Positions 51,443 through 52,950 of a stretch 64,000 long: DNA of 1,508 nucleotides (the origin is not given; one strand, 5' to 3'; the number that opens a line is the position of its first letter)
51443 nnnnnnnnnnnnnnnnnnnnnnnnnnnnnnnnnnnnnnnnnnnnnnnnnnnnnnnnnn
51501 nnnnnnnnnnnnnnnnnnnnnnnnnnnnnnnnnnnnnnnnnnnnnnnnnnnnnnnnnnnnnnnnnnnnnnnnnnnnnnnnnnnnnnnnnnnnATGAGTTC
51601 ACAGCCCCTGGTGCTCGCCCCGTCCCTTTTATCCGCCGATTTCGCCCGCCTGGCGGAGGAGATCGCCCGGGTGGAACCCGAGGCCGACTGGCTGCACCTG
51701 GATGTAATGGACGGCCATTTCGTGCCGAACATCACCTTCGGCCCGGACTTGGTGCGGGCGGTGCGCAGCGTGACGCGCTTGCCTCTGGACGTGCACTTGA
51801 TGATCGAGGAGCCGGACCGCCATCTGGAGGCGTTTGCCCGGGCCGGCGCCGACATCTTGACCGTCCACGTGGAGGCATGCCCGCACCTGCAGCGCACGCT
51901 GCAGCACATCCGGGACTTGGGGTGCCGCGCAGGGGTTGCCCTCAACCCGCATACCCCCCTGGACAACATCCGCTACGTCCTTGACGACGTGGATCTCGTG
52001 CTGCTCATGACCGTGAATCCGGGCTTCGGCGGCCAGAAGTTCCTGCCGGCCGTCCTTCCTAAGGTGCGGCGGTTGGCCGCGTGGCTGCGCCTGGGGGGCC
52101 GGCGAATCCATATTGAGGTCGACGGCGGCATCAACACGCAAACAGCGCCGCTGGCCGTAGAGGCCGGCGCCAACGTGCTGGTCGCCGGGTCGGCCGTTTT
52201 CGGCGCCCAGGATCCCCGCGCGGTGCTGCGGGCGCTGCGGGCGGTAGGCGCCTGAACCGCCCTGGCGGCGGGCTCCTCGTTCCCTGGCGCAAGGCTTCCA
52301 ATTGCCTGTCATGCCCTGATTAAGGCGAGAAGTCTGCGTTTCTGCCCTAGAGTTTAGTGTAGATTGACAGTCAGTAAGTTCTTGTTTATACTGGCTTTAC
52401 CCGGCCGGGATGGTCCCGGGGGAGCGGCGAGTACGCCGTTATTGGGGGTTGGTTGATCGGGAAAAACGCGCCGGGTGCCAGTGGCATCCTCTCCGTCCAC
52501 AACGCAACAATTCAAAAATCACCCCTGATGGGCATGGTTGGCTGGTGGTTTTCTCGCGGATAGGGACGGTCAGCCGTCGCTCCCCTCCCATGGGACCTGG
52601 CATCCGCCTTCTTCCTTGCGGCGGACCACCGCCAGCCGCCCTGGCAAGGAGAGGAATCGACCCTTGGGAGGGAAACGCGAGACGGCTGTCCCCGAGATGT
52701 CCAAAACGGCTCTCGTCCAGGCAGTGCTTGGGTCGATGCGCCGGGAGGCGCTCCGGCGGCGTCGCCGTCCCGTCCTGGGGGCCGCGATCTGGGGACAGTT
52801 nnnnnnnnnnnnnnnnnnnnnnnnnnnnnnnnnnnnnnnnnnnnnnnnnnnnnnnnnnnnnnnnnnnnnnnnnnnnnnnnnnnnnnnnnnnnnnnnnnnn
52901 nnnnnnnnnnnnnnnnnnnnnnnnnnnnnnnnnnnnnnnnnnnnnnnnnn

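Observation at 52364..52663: Orphan perfect-consensus promoter driving about 265 nt of structured non-coding RNA (6S-like or a novel leader)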

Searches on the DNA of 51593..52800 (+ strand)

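Call 4: search_rna_families(source=window, start=52200, end=52800, threshold=evalue, max_evalue=10, show_alignments=3)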
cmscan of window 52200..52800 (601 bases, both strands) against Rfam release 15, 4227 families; matches with E-value up to 10: 2.
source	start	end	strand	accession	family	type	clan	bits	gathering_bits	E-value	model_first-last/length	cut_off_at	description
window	52633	52714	-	RF01930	bxd_2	Gene; lncRNA;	-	11.7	80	4.4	1-91/91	no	Bithoraxoid conserved region 2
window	52758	52780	+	RF02940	COG3860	Cis-reg;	-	11.6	42.5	6.3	19-40/54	no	COG3860 RNA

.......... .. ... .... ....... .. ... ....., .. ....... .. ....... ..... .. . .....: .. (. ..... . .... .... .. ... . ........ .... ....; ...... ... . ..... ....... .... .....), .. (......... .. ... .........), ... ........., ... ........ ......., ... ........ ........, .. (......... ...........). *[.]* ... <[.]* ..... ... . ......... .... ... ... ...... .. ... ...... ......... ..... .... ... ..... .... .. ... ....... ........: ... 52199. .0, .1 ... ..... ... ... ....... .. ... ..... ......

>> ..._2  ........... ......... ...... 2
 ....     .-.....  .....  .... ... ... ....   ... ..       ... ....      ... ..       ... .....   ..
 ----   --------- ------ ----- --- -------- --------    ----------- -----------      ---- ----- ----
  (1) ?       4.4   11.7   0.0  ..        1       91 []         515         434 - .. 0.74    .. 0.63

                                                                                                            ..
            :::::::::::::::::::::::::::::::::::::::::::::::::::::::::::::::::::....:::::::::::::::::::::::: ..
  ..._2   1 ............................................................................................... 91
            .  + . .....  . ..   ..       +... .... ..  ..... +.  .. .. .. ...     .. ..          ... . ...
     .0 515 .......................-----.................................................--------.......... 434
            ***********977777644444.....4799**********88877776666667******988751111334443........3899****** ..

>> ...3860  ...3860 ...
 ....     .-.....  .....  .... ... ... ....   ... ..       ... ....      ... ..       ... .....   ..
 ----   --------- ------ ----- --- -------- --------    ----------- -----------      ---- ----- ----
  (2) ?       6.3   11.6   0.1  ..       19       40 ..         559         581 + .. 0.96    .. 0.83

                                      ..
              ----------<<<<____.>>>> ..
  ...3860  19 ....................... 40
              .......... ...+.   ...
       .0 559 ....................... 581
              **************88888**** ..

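Call 43: search_rna_families(source=L033, start=3680, end=4100, threshold=evalue, max_evalue=10, show_alignments=3)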
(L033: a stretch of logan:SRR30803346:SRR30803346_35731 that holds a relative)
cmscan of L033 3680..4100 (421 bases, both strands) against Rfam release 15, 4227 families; matches with E-value up to 10: 1.
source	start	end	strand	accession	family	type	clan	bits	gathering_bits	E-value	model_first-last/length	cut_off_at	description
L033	3755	3822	+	RF00705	mir-202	Gene; miRNA;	-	14.1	51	2.6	1-76/76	no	mir-202 microRNA precursor family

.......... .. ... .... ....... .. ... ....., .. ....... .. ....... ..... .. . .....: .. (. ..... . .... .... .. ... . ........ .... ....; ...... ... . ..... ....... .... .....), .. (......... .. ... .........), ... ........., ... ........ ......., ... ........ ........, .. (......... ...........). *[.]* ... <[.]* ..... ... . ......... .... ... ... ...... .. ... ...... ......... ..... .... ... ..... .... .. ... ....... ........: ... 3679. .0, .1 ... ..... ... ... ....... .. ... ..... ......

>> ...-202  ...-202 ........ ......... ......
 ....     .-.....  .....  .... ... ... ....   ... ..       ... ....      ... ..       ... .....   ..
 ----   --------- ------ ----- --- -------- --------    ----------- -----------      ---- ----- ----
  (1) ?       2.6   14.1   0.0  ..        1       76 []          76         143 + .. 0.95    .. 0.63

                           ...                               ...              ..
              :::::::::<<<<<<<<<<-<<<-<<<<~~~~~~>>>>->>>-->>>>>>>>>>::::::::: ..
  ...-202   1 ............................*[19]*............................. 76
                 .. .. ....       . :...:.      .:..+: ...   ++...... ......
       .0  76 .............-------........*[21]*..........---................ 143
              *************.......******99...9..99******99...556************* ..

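Call 44: search_rna_families(source=L034, start=3660, end=4010, threshold=evalue, max_evalue=10, show_alignments=3)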
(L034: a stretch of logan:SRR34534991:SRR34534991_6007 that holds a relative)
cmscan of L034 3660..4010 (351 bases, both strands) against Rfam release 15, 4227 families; matches with E-value up to 10: 5.
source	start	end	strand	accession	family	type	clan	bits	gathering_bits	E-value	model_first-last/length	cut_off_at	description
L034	3666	3747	-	RF02884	BcKCsr7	Gene; sRNA;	-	24.1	59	0.0059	1-157/157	no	Burkholderia sRNA 7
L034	3667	3767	-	RF01796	frnS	Gene; sRNA;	-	21.4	60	0.18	1-119/119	no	Fumarate/nitrate reductase regulator sRNA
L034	3910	4004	-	RF02007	mir-1237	Gene; miRNA;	-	17.2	65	6.8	1-102/102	no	mir-1237 microRNA precursor family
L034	3738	3761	-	RF00666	mir-32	Gene; miRNA;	-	15.8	70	1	1-70/70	no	mir-32 microRNA precursor family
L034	3661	3697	-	RF04024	mir-9571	Gene; miRNA;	-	13.9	100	8.9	1-86/86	no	mir-9571 microRNA precursor family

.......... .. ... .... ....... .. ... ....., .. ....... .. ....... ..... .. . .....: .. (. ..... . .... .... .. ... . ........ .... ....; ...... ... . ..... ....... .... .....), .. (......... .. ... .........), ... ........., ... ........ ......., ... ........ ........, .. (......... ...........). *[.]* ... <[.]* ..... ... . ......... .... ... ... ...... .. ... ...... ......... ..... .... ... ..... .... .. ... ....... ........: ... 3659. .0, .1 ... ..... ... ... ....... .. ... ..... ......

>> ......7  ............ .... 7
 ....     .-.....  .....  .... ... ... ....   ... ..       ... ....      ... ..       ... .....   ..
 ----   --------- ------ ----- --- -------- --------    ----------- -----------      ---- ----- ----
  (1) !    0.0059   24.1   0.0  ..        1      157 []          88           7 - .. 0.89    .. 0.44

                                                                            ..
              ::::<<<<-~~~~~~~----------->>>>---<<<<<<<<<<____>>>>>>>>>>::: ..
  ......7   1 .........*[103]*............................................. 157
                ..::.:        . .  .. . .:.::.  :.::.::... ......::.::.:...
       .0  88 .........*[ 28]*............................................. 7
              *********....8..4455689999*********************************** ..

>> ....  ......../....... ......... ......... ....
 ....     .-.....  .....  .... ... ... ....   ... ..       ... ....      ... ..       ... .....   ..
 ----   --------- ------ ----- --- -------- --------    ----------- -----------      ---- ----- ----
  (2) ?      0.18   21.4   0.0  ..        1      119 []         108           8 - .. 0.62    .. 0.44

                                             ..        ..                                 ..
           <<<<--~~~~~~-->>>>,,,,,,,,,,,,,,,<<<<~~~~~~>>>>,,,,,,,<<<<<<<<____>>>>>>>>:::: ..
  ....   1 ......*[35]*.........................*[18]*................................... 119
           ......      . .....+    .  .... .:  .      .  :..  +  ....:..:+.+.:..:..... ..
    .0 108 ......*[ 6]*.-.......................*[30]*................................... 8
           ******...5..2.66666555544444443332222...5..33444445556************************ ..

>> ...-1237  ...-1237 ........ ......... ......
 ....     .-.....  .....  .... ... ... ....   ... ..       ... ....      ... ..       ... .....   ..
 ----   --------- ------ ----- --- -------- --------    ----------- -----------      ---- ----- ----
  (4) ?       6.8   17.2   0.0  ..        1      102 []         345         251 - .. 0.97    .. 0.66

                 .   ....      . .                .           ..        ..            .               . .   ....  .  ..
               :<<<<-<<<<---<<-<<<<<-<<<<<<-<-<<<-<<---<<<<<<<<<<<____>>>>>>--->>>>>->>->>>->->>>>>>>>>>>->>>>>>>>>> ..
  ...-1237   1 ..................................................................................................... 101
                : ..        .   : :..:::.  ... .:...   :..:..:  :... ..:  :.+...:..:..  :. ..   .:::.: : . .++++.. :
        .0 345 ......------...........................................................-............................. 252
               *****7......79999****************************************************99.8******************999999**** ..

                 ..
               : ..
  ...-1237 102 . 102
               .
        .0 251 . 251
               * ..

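Call 63: search_rna_families(source=L035, start=2085, end=2310, threshold=evalue, max_evalue=10, show_alignments=4)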
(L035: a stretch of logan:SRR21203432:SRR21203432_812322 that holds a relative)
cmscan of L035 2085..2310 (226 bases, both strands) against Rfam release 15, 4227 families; matches with E-value up to 10: 6.
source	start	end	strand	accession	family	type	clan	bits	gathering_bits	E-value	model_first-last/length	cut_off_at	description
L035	2157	2241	-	RF00558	L20_leader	Cis-reg; leader;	-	21.5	58.7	0.033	1-127/127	no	Ribosomal protein L20 leader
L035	2243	2288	+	RF03417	mir-343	Gene; miRNA;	-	18.2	70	0.16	1-70/70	no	mir-343 microRNA precursor family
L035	2109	2199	+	RF01639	ceN49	Gene; snRNA; snoRNA; HACA-box;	-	13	65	2.3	1-134/134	no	Caenorhabditis snoRNA ceN49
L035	2121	2153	+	RF00705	mir-202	Gene; miRNA;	-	11.5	51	8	1-76/76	no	mir-202 microRNA precursor family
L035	2085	2101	+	RF02108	DLEU2_4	Gene; lncRNA;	-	11.1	40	8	42-58/58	5'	Deleted in lymphocytic leukemia 2 conserved region 4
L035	2085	2190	-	RF02267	Vax2os1_2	Gene; lncRNA;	-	3.8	55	3.3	253-357/466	3'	Vax2os1 conserved region 2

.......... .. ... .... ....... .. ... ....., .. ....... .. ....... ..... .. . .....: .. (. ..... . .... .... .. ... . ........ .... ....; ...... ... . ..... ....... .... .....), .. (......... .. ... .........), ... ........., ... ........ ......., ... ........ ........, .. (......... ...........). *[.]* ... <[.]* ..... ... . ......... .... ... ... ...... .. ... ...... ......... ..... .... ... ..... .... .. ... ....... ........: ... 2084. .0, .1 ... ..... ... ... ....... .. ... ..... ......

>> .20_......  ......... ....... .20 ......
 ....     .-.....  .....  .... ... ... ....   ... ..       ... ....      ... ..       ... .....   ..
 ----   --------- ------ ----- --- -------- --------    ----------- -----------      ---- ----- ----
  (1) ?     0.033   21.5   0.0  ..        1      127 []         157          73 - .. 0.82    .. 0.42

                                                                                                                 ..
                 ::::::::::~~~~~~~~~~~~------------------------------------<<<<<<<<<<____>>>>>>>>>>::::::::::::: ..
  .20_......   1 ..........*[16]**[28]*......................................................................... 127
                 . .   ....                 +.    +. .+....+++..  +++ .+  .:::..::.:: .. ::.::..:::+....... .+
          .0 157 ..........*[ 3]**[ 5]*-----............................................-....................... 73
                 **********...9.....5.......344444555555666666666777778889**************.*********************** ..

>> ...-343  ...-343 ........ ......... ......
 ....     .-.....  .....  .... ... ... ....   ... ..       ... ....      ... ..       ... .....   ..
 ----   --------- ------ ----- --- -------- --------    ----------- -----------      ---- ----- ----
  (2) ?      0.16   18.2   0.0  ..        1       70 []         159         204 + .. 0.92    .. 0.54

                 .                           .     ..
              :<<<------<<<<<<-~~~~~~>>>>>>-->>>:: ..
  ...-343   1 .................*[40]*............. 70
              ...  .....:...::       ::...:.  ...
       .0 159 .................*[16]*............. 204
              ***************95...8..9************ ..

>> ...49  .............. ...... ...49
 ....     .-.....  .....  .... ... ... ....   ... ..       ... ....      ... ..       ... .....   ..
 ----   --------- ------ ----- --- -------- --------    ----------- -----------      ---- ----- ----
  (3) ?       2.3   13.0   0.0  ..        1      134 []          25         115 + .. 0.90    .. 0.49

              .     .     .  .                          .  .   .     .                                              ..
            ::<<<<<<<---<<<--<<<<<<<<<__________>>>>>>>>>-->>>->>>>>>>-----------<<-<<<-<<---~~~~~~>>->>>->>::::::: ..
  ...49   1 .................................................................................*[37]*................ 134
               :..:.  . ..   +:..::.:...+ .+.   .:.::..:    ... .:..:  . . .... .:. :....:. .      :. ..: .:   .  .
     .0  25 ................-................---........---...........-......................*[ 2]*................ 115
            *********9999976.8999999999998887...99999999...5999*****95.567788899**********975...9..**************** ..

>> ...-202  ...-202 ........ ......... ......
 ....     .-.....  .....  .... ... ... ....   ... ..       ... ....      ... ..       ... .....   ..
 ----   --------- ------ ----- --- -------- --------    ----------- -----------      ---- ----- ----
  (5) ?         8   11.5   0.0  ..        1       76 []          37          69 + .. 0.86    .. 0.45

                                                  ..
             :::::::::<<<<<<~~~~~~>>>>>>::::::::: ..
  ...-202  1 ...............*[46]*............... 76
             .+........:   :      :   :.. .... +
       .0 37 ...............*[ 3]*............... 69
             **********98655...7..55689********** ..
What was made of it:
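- On the minus strand, the reverse complement of P3 is followed by a run of seven U in L035 (call 63).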
